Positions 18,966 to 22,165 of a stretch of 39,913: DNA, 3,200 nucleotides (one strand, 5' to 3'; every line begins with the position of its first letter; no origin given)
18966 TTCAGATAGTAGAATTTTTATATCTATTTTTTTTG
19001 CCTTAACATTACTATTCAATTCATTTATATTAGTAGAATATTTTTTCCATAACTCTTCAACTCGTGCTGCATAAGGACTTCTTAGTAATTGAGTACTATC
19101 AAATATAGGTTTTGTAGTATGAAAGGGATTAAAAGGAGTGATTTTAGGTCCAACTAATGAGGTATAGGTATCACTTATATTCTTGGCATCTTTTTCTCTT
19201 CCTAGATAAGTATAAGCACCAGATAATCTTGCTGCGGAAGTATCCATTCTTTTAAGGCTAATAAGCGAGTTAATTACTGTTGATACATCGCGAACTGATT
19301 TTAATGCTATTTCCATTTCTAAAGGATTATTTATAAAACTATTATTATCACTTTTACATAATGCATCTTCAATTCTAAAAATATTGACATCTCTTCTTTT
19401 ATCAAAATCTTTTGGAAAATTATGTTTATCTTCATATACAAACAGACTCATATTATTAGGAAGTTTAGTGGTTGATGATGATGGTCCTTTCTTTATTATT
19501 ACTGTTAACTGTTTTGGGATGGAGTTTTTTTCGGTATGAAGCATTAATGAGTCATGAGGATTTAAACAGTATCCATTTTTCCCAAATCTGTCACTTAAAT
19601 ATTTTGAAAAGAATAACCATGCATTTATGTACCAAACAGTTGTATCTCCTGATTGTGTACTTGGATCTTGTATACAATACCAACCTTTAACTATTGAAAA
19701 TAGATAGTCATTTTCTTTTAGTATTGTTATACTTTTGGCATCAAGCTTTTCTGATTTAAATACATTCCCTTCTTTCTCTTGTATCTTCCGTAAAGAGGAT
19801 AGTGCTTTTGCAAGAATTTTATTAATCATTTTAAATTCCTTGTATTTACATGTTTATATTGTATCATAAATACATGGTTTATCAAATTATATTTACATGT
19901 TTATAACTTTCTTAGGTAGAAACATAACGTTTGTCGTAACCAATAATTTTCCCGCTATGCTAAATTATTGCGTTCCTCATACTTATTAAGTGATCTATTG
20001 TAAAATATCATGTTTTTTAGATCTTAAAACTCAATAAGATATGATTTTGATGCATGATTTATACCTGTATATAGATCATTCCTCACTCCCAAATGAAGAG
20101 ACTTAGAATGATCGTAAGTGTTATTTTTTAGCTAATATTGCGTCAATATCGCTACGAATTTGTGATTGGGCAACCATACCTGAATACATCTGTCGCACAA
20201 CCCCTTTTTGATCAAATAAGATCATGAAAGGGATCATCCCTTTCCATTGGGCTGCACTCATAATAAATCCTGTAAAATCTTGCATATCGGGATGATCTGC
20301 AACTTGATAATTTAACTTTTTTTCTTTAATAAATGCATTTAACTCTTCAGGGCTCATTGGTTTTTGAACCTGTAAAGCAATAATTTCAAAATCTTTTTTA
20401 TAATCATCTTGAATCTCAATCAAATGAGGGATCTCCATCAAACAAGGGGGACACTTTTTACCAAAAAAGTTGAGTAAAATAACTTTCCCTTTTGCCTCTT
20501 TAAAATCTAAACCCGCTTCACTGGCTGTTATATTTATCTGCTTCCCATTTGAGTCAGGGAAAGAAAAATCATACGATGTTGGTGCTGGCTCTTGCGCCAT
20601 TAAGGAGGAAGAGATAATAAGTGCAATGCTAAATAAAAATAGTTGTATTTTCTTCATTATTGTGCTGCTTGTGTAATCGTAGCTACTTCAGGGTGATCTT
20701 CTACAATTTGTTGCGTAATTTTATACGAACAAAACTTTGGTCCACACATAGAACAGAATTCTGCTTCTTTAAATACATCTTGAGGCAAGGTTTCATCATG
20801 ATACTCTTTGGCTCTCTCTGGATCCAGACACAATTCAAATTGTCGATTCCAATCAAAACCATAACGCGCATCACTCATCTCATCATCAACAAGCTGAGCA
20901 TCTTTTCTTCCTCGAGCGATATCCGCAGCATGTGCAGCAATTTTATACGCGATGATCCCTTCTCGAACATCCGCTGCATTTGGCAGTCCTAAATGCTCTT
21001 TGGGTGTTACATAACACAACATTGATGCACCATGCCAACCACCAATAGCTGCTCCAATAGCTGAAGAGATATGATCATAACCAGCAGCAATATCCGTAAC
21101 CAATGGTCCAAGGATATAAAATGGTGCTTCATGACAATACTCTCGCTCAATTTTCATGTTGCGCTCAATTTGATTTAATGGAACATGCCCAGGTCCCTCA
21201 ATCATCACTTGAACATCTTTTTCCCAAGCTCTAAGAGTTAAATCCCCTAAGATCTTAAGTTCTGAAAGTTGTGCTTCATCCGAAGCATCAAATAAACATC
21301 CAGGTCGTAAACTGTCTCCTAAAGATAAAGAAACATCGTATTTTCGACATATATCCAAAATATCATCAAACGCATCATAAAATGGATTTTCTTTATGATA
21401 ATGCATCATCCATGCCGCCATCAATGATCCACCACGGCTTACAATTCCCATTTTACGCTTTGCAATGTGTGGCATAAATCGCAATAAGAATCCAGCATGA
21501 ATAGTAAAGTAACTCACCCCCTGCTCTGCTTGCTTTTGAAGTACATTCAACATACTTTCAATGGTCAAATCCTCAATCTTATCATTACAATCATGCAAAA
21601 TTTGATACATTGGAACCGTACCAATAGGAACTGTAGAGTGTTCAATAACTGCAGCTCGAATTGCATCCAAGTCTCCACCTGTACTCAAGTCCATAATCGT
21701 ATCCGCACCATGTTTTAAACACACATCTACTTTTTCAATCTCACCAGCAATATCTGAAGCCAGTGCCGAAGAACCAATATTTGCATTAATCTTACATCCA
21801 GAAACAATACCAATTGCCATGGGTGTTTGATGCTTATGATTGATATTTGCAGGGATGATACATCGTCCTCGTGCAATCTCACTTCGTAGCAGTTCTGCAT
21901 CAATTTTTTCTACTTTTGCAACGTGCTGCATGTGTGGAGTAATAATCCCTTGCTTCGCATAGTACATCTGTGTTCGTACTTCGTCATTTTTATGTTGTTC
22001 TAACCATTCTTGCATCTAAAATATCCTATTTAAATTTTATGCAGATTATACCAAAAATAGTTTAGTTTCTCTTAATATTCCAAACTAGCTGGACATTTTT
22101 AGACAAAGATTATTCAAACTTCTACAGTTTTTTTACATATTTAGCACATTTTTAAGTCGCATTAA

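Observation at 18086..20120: AT-rich single-gene island: AbiEi-like antitoxin module fused to an auto-inhibited Fic domain (candidate one-polypeptide toxin-antitoxin or defence module)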

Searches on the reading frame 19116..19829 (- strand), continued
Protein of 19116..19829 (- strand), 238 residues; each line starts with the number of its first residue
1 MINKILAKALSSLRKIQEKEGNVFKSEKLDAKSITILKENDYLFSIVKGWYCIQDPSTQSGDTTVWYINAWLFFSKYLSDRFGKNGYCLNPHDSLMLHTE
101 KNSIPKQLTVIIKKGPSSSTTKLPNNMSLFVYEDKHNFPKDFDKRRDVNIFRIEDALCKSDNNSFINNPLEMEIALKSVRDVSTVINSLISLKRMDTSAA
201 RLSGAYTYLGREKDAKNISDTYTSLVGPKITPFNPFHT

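Call 102: search_solved_structures(query=A4, max_evalue=10, show_alignments=3)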
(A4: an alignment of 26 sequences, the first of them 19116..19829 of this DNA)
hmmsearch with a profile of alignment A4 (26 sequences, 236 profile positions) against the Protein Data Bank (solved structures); distinct sequences matched with E-value up to 10: 9.
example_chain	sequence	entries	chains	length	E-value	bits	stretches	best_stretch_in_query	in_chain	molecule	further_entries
9kfx_A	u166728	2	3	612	0.27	13.5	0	176-231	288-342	Synthetic PPR-DYW protein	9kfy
2paq_A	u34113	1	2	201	0.46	12.8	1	140-215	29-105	5'-deoxynucleotidase YfbR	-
9jlp_A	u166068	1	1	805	0.66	12.3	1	146-224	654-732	Phage procapsid protein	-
28jw_g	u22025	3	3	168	0.94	11.8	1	178-215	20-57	Small ribosomal subunit protein uS7c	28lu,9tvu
7p0h_A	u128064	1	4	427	1.4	11.2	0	172-234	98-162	Helicobacter pylori ComF fused to an artificial alphaREP crystallization helper (named B2)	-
3j7z_6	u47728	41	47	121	3.8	9.8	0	168-226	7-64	50S ribosomal protein L7/L12 | Large ribosomal subunit protein bL12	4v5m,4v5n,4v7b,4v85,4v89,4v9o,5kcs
1rqu_A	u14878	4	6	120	4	9.7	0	168-226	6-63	50S ribosomal protein L7/L12 | 50S ribosomal protein L12 | Large ribosomal subunit protein bL12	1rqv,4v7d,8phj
4v4v_B3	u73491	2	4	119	4.8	9.5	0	170-226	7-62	50S ribosomal protein L7/L12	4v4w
7jwb_D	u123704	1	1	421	8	8.7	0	59-89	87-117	autonomous human heavy chain variable domain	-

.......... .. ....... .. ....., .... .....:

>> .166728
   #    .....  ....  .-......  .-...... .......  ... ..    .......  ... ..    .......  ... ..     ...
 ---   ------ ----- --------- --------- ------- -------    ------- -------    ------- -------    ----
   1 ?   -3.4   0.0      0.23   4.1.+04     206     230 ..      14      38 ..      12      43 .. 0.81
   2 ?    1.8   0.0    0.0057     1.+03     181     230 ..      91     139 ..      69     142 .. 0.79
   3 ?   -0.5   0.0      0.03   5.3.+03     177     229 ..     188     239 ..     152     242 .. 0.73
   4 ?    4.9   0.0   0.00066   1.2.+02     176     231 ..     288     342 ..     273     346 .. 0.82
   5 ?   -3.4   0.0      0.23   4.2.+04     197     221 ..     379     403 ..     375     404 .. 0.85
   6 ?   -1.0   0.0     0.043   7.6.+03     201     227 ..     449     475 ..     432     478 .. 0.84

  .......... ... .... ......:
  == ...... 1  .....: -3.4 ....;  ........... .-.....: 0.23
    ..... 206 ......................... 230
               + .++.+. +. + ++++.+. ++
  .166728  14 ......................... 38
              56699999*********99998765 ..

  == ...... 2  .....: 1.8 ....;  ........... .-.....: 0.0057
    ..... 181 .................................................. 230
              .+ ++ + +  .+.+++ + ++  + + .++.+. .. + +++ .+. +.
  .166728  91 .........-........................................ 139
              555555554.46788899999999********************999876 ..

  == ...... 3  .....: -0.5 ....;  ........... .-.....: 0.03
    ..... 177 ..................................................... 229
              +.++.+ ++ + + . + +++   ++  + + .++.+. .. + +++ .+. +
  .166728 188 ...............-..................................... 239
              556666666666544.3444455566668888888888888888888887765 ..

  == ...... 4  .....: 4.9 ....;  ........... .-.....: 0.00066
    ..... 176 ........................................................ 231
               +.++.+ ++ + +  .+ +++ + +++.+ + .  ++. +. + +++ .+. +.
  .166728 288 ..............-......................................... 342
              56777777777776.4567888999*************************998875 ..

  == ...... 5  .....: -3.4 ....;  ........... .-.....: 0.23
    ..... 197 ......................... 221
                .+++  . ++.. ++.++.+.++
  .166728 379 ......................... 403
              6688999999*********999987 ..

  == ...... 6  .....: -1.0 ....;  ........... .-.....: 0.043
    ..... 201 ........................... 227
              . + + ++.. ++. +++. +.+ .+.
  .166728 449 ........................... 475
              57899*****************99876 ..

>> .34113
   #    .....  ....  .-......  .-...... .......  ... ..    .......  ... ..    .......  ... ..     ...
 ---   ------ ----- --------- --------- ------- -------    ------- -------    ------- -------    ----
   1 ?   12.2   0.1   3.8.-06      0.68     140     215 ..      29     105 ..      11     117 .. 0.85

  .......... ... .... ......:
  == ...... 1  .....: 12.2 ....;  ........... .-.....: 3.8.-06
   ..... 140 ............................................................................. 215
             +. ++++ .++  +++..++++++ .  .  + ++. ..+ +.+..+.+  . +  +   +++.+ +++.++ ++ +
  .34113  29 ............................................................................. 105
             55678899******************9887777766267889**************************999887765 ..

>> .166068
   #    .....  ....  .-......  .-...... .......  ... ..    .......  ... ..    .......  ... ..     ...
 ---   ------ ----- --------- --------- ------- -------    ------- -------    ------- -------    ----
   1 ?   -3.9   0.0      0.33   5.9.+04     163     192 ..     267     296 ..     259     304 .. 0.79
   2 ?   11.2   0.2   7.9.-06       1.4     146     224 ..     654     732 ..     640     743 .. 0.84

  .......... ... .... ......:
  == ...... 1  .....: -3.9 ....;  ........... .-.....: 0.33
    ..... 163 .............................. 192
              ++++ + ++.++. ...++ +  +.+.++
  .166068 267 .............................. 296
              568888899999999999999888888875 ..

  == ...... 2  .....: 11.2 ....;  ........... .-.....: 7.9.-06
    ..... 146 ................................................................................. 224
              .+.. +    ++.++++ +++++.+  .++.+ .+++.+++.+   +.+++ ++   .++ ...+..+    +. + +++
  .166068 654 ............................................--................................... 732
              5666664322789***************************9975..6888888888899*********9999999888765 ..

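Call 103: search_protein_families(library=pfam, alignment_id=A4, max_evalue=10)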
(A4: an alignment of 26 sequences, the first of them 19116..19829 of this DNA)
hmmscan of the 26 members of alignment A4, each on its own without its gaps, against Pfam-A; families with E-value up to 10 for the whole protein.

A. member 1, window:19116-19829:- (238 aa): 2 families
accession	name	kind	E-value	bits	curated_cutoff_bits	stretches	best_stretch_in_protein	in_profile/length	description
PF17583.7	DUF5484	-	0.085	13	27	1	58-74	18-34/43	Family of unknown function (DUF5484)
PF10950.13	Organ_specific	-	0.13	13.4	22.5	1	101-168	13-80/117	Organ specific protein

B. families by the number of members that match (of 26 scanned): 10 families
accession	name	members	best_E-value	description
PF17194.10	AbiEi_3_N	2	0.12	Transcriptional regulator, AbiEi antitoxin N-terminal domain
PF13041.12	PPR_2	1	0.0078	PPR repeat family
PF00058.23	Ldl_recept_b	1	0.05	Low-density lipoprotein receptor repeat class B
PF18587.6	PLL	1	0.056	PTX/LNS-Like (PLL) domain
PF17583.7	DUF5484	1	0.085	Family of unknown function (DUF5484)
PF03881.20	Fructosamin_kin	1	0.12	Fructosamine kinase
PF10950.13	Organ_specific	1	0.13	Organ specific protein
PF09837.15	DUF2064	1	0.21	Uncharacterized protein conserved in bacteria (DUF2064)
PF20720.3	nSTAND3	1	0.21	Novel STAND NTPase 3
PF19587.5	DUF6094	1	0.26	Uncharacterised methyltransferase family (DUF6094)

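Call 104: search_protein_families(library=padloc, alignment_id=A4, max_evalue=10)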
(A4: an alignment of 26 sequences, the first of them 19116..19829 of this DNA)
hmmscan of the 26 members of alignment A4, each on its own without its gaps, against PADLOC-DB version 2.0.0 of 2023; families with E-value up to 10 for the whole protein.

A. member 1, window:19116-19829:- (238 aa): 0 families

B. families by the number of members that match (of 26 scanned): 14 families
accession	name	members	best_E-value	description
PDLC02225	AbiEi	3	0.0002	AbiEi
PDLC02228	AbiEi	2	0.0004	AbiEi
PDLC02249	AbiEi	1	0.00047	AbiEi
PDLC02283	AbiEi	1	0.0013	AbiEi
PDLC02242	AbiEi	1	0.0025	AbiEi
PDLC02265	AbiEi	1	0.0049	AbiEi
PDLC02232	AbiEi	1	0.0087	AbiEi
PDLC04669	PDC-M47B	1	0.021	-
PDLC02244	AbiEi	1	0.027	AbiEi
PDLC02746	PbeC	1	0.029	PbeC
PDLC02268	AbiEi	1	0.038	AbiEi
PDLC02270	AbiEi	1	0.042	AbiEi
PDLC02276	AbiEi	1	0.051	AbiEi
PDLC04950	PDC-S19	1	0.07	-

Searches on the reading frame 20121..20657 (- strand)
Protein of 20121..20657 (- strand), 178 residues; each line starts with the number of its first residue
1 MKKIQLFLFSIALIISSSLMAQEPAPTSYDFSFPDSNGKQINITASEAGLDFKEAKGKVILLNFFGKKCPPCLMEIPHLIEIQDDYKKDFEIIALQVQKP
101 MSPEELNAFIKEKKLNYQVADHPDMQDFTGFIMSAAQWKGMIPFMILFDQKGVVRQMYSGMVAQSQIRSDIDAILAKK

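Call 112: find_related_loci(query=window:20121-20657:-, collection=metagenome_contigs, flank=6000)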
Query window:20121-20657:- (178 aa) in metagenome_contigs; peptide patterns used: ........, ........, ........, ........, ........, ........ (x = any residue, [..] = any of these).
600 stretches matched a pattern (row limit reached: there are more); 2 encode a relative of the query (tblastn E <= 1e-3); 2 distinct loci.
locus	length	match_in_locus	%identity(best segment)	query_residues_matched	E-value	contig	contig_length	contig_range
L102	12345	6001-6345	26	55-177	4e-9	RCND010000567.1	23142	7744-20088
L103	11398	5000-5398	23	30-177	8e-9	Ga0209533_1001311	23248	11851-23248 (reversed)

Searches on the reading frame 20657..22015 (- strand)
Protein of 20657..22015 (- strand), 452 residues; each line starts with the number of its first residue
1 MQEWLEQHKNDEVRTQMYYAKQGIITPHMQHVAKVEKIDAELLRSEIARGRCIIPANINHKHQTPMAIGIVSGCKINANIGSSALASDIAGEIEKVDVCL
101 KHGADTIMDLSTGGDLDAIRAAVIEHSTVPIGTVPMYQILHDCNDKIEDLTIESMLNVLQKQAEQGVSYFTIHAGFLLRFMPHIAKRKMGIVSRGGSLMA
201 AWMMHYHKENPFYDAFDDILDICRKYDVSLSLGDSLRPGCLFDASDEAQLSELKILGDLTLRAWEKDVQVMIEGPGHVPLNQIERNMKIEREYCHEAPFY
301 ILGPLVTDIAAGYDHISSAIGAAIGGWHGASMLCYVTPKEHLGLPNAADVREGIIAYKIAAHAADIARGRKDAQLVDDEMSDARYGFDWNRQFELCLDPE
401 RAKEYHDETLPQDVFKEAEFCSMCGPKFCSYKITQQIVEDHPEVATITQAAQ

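Call 14: find_related_loci(query=window:20657-22015:-, collection=genome_contigs, flank=8000)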
Query window:20657-22015:- (452 aa) in genome_contigs; peptide patterns used: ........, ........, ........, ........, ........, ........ (x = any residue, [..] = any of these).
600 stretches matched a pattern (row limit reached: there are more); 600 encode a relative of the query (tblastn E <= 1e-3); the best 80 are kept; 80 distinct loci.
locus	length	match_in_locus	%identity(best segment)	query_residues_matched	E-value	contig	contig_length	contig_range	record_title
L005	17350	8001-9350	88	1-450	0e+0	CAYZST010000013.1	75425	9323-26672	MAG TPA_asm: uncultured Arcobacter sp. isolate SRP324684_co1_12 genome assembly, contig: NODE_76_length_75425_cov_25.349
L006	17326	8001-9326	85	2-443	0e+0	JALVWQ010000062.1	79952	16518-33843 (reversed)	MAG: Campylobacteraceae bacterium isolate M10_metabat2_scaf2bin.026 M10_NODE_86_length_79952_cov_16.811525, whole genome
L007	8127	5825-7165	81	3-449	0e+0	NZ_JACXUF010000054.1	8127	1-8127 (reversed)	MAG: Sulfuricurvum sp. isolate D16.005 scaffold_486, whole genome shotgun sequence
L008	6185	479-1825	81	4-452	0e+0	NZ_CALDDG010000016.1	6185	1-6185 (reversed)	MAG: uncultured Sulfuricurvum sp. isolate SRR3330212_bin.113_CONCOCT_v1.1_MAG ERZ724084.10129, whole genome shotgun sequ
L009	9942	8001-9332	80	4-447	0e+0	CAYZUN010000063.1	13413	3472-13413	MAG TPA_asm: uncultured Sulfurimonas sp. isolate SRP128015_co1_20 genome assembly, contig: NODE_7016_length_13413_cov_8.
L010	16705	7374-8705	80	4-447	0e+0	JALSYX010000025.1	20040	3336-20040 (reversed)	MAG: Sulfurimonas sp. isolate S012_metabat1_scaf2bin.044_VB S012_NODE_1345_length_20040_cov_3.288706, whole genome shotg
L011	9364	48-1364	80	4-443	0e+0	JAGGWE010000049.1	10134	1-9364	MAG: Sulfurimonas sp. isolate AUK118 PB_MBMC_072_c_000000000177, whole genome shotgun sequence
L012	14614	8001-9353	69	3-452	0e+0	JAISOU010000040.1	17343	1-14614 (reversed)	MAG: Helicobacteraceae bacterium isolate Iy174_bin57 k119_1076944, whole genome shotgun sequence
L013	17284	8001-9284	66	3-429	0e+0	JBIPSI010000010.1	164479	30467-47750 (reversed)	MAG: Spirulina sp. isolate Cam_3-MAG04 sequence10, whole genome shotgun sequence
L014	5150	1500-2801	66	3-437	0e+0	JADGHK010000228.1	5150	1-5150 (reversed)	MAG: Bryobacteraceae bacterium isolate HOG28 NODE_10870_length_5150_cov_13.059790, whole genome shotgun sequence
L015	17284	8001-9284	64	3-429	0e+0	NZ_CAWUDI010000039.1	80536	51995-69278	Calothrix sp. CCY 0018 isolate Calothrix CCY 0018 NODE_40_length_80536_cov_147.123122, whole genome shotgun sequence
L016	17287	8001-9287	66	2-429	0e+0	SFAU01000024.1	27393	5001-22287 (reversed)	MAG: Microcystis novacekii Mn_MB_F_20050700_S1 S1_24, whole genome shotgun sequence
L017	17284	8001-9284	65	3-429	0e+0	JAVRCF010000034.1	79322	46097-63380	MAG: Aulosira sp. DedQUE10 contig_34, whole genome shotgun sequence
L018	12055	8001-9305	63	4-439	0e+0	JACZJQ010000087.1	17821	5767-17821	MAG: Bryobacteraceae bacterium isolate MAG23 acidobacteriales_1_contig_360605, whole genome shotgun sequence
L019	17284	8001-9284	64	3-429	0e+0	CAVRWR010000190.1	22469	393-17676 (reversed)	MAG: uncultured cyanobacterium isolate MFD02832.bin.2.2 genome assembly, contig: contig_70940, whole genome shotgun sequ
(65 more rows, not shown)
